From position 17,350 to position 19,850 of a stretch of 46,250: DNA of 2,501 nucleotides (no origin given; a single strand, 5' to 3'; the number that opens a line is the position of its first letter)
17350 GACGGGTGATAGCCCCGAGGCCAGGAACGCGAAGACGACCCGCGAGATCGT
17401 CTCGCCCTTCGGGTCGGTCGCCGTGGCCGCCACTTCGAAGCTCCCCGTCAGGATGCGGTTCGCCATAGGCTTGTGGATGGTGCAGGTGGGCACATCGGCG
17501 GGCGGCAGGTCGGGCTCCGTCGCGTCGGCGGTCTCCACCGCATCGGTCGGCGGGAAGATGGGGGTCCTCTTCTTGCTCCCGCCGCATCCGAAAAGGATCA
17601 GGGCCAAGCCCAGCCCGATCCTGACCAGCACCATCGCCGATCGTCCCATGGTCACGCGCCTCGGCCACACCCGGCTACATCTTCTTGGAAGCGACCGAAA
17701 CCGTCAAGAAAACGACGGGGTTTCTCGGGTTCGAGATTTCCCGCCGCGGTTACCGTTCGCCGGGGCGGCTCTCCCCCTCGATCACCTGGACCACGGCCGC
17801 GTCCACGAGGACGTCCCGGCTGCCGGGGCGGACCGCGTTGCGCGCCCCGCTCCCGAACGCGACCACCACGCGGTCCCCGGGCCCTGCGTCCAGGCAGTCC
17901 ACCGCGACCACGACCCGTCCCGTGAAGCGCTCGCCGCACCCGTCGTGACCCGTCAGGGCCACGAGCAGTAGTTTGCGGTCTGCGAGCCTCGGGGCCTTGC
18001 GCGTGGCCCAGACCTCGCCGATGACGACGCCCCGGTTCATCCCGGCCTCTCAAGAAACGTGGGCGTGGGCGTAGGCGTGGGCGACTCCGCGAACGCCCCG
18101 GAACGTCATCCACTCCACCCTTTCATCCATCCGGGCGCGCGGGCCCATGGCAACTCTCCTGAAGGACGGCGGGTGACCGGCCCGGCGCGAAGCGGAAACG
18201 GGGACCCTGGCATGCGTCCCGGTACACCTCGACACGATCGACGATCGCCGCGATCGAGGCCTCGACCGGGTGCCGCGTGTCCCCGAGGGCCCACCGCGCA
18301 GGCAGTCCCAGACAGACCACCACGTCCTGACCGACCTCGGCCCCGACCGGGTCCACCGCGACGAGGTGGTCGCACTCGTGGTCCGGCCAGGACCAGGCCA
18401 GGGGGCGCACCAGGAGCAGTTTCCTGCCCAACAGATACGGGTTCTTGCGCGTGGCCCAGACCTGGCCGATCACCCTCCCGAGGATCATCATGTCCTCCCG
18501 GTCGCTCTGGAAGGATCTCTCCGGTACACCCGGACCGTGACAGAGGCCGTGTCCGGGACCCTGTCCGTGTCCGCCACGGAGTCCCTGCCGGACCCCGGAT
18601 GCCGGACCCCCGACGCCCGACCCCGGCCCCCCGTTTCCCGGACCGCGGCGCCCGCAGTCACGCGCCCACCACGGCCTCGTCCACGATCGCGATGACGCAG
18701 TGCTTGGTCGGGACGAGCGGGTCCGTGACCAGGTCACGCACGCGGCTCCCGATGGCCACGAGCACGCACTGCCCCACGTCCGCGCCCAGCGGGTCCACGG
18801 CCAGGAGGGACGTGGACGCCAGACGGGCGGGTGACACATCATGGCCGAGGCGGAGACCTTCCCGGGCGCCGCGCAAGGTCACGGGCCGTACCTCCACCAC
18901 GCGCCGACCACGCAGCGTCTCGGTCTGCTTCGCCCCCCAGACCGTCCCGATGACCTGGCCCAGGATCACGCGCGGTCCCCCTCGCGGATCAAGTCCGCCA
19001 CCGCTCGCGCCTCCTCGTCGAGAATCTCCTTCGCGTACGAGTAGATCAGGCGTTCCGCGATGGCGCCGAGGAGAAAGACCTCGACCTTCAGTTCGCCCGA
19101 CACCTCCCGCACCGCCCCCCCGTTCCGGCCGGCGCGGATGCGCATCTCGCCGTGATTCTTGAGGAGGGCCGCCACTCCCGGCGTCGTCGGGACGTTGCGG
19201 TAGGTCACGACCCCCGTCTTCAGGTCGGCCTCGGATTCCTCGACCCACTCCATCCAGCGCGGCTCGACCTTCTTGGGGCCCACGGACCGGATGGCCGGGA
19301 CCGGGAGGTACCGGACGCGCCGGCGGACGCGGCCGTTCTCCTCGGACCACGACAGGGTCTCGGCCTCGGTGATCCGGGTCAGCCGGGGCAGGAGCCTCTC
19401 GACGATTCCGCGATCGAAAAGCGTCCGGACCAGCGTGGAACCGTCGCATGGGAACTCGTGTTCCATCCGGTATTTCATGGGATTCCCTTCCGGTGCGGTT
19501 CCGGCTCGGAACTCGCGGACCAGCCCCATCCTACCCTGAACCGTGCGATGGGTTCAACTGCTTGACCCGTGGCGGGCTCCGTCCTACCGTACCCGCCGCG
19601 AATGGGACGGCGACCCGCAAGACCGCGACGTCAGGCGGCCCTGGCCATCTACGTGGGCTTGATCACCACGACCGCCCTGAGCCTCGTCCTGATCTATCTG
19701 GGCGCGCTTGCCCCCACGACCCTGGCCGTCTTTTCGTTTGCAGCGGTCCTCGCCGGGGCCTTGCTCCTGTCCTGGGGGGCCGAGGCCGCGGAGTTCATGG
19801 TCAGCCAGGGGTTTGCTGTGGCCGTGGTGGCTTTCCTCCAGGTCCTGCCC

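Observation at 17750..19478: Three tandem BMC-vertex (EutN/CcmL) paralogs behind an SRPBCC-like gene, with no shell hexamer, trimer or enzyme core in the window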

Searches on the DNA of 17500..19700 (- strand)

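Call 88: search_rna_families(source=window, start=17500, end=19700, threshold=evalue, max_evalue=1)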
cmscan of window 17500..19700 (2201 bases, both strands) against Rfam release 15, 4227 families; matches with E-value up to 1: 2.
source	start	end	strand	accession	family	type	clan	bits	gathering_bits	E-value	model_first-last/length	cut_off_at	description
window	18769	18826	-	RF01997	mir-969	Gene; miRNA;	-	21.4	61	0.61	1-86/86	no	mir-969 microRNA precursor family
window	18927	19051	+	RF01754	radC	Cis-reg;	-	18.7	40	0.87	1-149/149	no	radC RNA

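Call 107: search_rna_families(source=L010, start=11050, end=11620, threshold=evalue, max_evalue=1)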
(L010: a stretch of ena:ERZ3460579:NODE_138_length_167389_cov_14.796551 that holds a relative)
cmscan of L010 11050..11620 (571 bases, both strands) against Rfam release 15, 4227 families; matches with E-value up to 1: 0.
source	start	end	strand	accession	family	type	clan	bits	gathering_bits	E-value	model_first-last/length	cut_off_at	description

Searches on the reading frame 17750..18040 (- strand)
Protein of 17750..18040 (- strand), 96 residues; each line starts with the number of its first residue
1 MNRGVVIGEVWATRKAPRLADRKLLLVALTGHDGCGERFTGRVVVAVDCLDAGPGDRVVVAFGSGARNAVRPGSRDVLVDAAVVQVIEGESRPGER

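Call 4: search_protein_families(library=pfam, proteins=[window:17750-18040:-], max_evalue=1)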
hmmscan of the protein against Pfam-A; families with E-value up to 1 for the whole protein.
window:17750-18040:- (96 aa): 1 family
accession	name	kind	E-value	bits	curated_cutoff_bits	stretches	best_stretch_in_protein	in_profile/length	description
PF03319.19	EutN_CcmL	-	8.9e-19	68.2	25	1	1-87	1-82/83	Ethanolamine utilisation protein EutN/carboxysome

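Call 22: search_solved_structures(query=window:17750-18040:-, max_evalue=0.001)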
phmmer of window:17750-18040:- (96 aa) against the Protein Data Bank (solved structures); distinct sequences matched with E-value up to 0.001: 10.
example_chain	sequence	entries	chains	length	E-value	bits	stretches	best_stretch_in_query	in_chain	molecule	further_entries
5v74_A1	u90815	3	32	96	8.4e-08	35.9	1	3-88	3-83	Ethanolamine utilization protein EutN/carboxysome structural protein Ccml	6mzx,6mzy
4i7a_A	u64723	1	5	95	2e-06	31.5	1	3-88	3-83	Ethanolamine utilization protein EutN/carboxysome structural protein Ccml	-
4jvz_A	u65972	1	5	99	4.1e-06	30.5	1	6-92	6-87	Carbon dioxide concentrating mechanism protein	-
4n8f_A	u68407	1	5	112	6e-06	30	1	6-92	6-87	Carbon dioxide concentrating mechanism protein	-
7wkc_A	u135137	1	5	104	2.1e-05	28.2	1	6-92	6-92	Carboxysome shell vertex protein CcmL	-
2qw7_A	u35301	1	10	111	2.6e-05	27.9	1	4-88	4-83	Carbon dioxide concentrating mechanism protein ccmL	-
2hd3_A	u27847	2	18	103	4.7e-05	27.1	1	3-88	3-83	Ethanolamine utilization protein eutN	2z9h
7on7_A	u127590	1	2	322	0.0002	25.1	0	18-64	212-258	SAKe6BE-L2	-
4n8x_1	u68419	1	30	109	0.00054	23.7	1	6-88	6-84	Carbon dioxide concentrating mechanism protein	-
6owf_C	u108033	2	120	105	0.00055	23.7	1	4-88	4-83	Ethanolamine utilization protein EutN/carboxysome structural protein Ccml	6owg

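Call 80: search_protein_families(library=ncbifam, proteins=[window:17750-18040:-], max_evalue=0.01)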
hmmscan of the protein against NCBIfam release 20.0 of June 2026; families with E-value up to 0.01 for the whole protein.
window:17750-18040:- (96 aa): 4 families
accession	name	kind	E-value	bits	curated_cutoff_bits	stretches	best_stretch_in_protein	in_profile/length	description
NF053795.1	beta_CO2some_L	equivalog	5.8e-10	39.5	125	1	4-88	4-83/99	beta-carboxysome shell vertex protein CcmL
NF011992.0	PRK15448.1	equivalog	3.7e-08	33.4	118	1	1-88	1-83/95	ethanolamine utilization microcompartment protein EutN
TIGR02703.2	carboxysome_A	equivalog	6.9e-05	23.1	120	1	10-88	10-78/81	alpha-carboxysome shell vertex protein CsoS4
TIGR02704.1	carboxysome_B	equivalog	0.00013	22.3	88.9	1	6-88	6-77/80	carboxysome peptide B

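Call 81: search_protein_families(library=padloc, proteins=[window:17750-18040:-], max_evalue=0.01)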
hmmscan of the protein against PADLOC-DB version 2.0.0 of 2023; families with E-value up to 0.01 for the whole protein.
window:17750-18040:- (96 aa): 0 families

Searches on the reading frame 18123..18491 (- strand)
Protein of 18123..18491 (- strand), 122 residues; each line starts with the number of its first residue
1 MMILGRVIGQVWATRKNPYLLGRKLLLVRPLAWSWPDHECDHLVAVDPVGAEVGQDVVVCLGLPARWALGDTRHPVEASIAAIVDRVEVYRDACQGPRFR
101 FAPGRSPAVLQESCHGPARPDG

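Call 4: search_protein_families(library=pfam, proteins=[window:18123-18491:-], max_evalue=1)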
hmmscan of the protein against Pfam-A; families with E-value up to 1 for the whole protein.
window:18123-18491:- (122 aa): 1 family
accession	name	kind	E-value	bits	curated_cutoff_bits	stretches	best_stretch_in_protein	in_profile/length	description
PF03319.19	EutN_CcmL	-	1.8e-22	80.1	25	1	2-85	1-83/83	Ethanolamine utilisation protein EutN/carboxysome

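Call 10: find_encoding_contigs(protein=window:18123-18491:-, flank=10000, max_places=6)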
Protein window:18123-18491:- (122 aa): no gene with exactly this product is on record in the collection.

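Call 23: search_solved_structures(query=window:18123-18491:-, max_evalue=0.001)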
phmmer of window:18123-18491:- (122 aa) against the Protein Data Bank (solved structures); distinct sequences matched with E-value up to 0.001: 11.
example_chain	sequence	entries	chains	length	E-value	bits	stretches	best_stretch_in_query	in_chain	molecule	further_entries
5v74_A1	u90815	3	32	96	4.5e-11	46.3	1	2-92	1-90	Ethanolamine utilization protein EutN/carboxysome structural protein Ccml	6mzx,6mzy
4i7a_A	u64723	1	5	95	1.2e-10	44.9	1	2-90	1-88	Ethanolamine utilization protein EutN/carboxysome structural protein Ccml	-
2qw7_A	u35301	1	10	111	3.4e-08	36.9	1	3-93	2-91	Carbon dioxide concentrating mechanism protein ccmL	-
4n8x_1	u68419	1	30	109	9.1e-08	35.6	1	4-90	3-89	Carbon dioxide concentrating mechanism protein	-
4jvz_A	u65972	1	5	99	1e-07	35.4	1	4-88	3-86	Carbon dioxide concentrating mechanism protein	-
4n8f_A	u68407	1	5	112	1.1e-07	35.3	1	4-88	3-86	Carbon dioxide concentrating mechanism protein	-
6owf_C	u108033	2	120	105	1.7e-07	34.7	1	4-92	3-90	Ethanolamine utilization protein EutN/carboxysome structural protein Ccml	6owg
7wkc_A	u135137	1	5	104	2e-07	34.5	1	4-88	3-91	Carboxysome shell vertex protein CcmL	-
4jw0_B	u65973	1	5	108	2.2e-07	34.4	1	3-90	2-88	Carbon dioxide concentrating mechanism protein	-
2hd3_A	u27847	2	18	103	5.1e-05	26.7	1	4-87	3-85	Ethanolamine utilization protein eutN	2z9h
6qn1_AA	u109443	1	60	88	0.00089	22.7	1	2-93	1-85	Carbon dioxide concentrating mechanism protein CcmL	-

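Call 80: search_protein_families(library=ncbifam, proteins=[window:18123-18491:-], max_evalue=0.01)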
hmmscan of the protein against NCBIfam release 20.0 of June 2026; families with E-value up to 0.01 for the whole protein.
window:18123-18491:- (122 aa): 4 families
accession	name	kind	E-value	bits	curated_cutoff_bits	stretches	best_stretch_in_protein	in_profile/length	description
NF053795.1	beta_CO2some_L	equivalog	5.4e-13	49.2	125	1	2-91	1-89/99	beta-carboxysome shell vertex protein CcmL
TIGR02704.1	carboxysome_B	equivalog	1.2e-07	32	88.9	1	6-86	5-78/80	carboxysome peptide B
NF011992.0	PRK15448.1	equivalog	1.5e-06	28.2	118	1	2-87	1-85/95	ethanolamine utilization microcompartment protein EutN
TIGR02703.2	carboxysome_A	equivalog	5.3e-06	26.7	120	1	6-86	5-79/81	alpha-carboxysome shell vertex protein CsoS4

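Call 81: search_protein_families(library=padloc, proteins=[window:18123-18491:-], max_evalue=0.01)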
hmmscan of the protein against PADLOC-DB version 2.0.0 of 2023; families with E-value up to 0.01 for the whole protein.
window:18123-18491:- (122 aa): 0 families

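Call 85: predict_structure(alignment_id=A4)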
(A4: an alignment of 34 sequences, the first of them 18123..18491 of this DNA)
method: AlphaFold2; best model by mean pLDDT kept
length: 122 residues; sequences in the alignment: 34
mean_pLDDT: 85.5   pTM: 0.79
mean pLDDT of the five models: 85.5, 76.1, 64.5, 61.6, 51.5
residues with pLDDT >= 90: 58; 70-90: 48; 50-70: 16; < 50: 0
segments of 3 or more residues with pLDDT < 50: none
pLDDT, mean of each block of 10 residues (from residue 1): 94 84 93 69 92 96 75 82 95 85 92 74 60
secondary structure, 60 per line:
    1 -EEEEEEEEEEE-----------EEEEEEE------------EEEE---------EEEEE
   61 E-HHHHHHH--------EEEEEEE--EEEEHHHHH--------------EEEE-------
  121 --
elements in order: E2-12 E24-30 E43-46 E56-61 H63-69 E78-84 E87-90 H91-95 E110-113

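Call 89: fold_search(model_id=the predicted structure, library=pdb)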
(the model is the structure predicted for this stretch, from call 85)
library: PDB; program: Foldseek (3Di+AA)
matches with E <= 10: 491; with E <= 0.001: 43
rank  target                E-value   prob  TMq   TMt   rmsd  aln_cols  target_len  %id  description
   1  4n8x_E                3.1e-06  1.00  0.55  0.68   4.3        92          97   37  The structure of Nostoc sp. PCC 7120 CcmL (released 2014-03-12)
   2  4n8x_1                3.2e-06  1.00  0.55  0.66   4.3        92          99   36  The structure of Nostoc sp. PCC 7120 CcmL (released 2014-03-12)
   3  4n8x_T                3.9e-06  1.00  0.54  0.68   4.4        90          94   37  The structure of Nostoc sp. PCC 7120 CcmL (released 2014-03-12)
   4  2qw7_C                4.9e-06  1.00  0.58  0.73   4.1        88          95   38  Carboxysome Subunit, CcmL (released 2008-03-04)
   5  4i7a_D                5.8e-06  1.00  0.56  0.76   3.2        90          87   40  GrpN pentameric microcompartment shell protein from Rhodospirillum rubrum (released 2013-05-01)
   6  6owg_1                6.5e-06  1.00  0.59  0.74   4.1        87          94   36  Structure of a synthetic beta-carboxysome shell, T=4 (released 2019-09-25)
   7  2qw7_H                7.4e-06  1.00  0.59  0.72   3.8        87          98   39  Carboxysome Subunit, CcmL (released 2008-03-04)
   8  4jw0_B                7.4e-06  1.00  0.57  0.70   3.8        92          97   33  Structure of Gloeobacter violaceus CcmL (released 2013-09-04)
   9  4n8x_2                7.8e-06  1.00  0.55  0.68   4.7       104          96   35  The structure of Nostoc sp. PCC 7120 CcmL (released 2014-03-12)
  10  4n8x_4                8.3e-06  1.00  0.56  0.68   4.3        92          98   37  The structure of Nostoc sp. PCC 7120 CcmL (released 2014-03-12)
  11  4jw0_A                9.3e-06  1.00  0.57  0.72   3.1        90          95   33  Structure of Gloeobacter violaceus CcmL (released 2013-09-04)
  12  4i7a_A                1.0e-05  1.00  0.56  0.79   3.2        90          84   40  GrpN pentameric microcompartment shell protein from Rhodospirillum rubrum (released 2013-05-01)
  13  5v74_11               1.0e-05  1.00  0.55  0.69   4.6        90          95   43  Structure of the intact Haliangium ochraceum microcompartment shell (released 2017-06-21)
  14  4jvz_A                1.1e-05  1.00  0.56  0.72   4.0        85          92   35  Structure of Thermosynechococcus elongatus CcmL (released 2013-09-04)
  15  4jvz_C                1.2e-05  1.00  0.56  0.69   4.2        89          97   36  Structure of Thermosynechococcus elongatus CcmL (released 2013-09-04)
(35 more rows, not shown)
